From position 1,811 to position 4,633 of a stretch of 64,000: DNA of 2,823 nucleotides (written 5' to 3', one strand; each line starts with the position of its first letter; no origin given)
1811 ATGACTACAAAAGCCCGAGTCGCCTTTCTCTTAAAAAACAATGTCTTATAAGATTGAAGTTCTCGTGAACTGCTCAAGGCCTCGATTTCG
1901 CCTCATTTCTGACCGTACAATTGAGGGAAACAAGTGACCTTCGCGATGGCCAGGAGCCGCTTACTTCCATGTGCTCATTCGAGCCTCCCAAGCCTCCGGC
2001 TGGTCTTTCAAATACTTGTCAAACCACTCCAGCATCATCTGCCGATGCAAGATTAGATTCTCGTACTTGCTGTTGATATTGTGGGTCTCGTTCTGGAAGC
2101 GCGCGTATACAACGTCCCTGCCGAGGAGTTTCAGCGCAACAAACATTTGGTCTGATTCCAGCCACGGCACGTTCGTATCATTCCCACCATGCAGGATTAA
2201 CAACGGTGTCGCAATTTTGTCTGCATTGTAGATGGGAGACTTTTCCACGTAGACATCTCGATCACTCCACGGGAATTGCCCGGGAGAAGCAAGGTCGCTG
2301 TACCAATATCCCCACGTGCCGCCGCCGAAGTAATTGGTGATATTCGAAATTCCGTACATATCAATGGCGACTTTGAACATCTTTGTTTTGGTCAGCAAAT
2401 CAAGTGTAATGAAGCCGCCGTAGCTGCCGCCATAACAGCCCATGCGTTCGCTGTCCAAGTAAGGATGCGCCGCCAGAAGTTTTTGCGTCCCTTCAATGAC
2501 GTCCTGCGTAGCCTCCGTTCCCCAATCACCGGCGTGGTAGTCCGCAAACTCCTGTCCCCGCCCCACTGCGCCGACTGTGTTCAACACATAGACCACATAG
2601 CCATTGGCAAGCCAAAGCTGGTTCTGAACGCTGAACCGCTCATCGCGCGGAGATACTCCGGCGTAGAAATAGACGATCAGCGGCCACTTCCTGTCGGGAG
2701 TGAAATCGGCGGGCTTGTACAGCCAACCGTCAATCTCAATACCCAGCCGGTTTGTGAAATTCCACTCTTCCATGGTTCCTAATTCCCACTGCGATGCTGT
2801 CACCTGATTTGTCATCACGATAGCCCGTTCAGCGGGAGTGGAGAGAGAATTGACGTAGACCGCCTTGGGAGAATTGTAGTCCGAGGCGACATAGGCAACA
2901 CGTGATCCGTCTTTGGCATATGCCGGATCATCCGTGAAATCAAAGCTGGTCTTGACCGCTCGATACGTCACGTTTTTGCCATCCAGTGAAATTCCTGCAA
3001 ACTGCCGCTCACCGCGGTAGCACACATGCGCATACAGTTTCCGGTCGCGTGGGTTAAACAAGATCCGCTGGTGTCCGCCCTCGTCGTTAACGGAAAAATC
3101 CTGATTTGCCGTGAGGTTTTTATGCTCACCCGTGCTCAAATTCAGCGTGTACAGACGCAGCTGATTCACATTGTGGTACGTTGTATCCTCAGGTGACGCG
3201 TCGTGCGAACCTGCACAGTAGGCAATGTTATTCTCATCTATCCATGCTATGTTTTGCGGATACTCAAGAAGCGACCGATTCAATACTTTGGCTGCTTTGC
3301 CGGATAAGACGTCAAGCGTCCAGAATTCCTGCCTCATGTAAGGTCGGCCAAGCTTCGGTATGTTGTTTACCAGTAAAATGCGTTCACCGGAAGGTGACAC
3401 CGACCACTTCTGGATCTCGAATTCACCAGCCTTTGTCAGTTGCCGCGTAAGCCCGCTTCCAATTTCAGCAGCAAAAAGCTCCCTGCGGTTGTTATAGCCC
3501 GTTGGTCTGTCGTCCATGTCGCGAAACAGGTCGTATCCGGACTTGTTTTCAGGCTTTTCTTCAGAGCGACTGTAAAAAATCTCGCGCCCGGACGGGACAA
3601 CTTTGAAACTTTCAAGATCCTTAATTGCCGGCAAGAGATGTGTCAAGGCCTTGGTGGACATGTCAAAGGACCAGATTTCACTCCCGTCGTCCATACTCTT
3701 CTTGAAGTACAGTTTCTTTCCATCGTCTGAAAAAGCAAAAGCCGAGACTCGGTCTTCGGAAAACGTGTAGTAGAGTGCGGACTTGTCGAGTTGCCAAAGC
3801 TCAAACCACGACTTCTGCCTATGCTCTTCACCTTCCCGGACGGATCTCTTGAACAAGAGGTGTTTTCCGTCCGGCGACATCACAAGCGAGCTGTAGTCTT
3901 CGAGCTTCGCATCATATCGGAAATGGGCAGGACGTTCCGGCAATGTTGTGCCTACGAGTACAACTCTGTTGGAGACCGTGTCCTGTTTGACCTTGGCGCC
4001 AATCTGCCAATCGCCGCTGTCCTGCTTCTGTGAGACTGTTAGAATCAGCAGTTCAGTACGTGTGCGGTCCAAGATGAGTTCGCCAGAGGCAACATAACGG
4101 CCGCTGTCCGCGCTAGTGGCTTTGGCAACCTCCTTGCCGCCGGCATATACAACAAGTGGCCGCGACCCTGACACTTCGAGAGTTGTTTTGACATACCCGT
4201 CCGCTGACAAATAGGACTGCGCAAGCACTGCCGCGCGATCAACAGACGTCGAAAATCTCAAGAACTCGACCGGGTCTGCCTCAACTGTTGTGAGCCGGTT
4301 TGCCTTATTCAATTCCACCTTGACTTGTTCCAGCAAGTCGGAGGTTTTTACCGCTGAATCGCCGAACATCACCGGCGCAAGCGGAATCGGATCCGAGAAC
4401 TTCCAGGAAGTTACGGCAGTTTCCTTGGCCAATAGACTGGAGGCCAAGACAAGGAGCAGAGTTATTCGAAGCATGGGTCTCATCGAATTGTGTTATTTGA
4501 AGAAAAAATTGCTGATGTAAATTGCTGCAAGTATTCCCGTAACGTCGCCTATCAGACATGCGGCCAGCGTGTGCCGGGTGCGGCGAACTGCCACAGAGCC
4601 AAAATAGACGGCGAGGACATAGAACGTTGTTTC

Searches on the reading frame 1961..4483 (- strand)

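Call 78: search_protein_families(library=pfam, proteins=[window:1961-4483:-], max_evalue=0.00001)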
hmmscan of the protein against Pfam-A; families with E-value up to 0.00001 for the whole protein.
window:1961-4483:- (840 aa): 3 families
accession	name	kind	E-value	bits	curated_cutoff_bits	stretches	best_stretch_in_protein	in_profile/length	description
PF00326.27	Peptidase_S9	-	1.9e-39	135.8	22.6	1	617-827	3-212/213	Prolyl oligopeptidase family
PF02129.25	Peptidase_S15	-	9.4e-08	32.5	23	0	588-723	9-142/262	X-Pro dipeptidyl-peptidase (S15 family)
PF01738.24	DLH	-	7.2e-06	26.2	21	0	657-809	75-194/217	Dienelactone hydrolase family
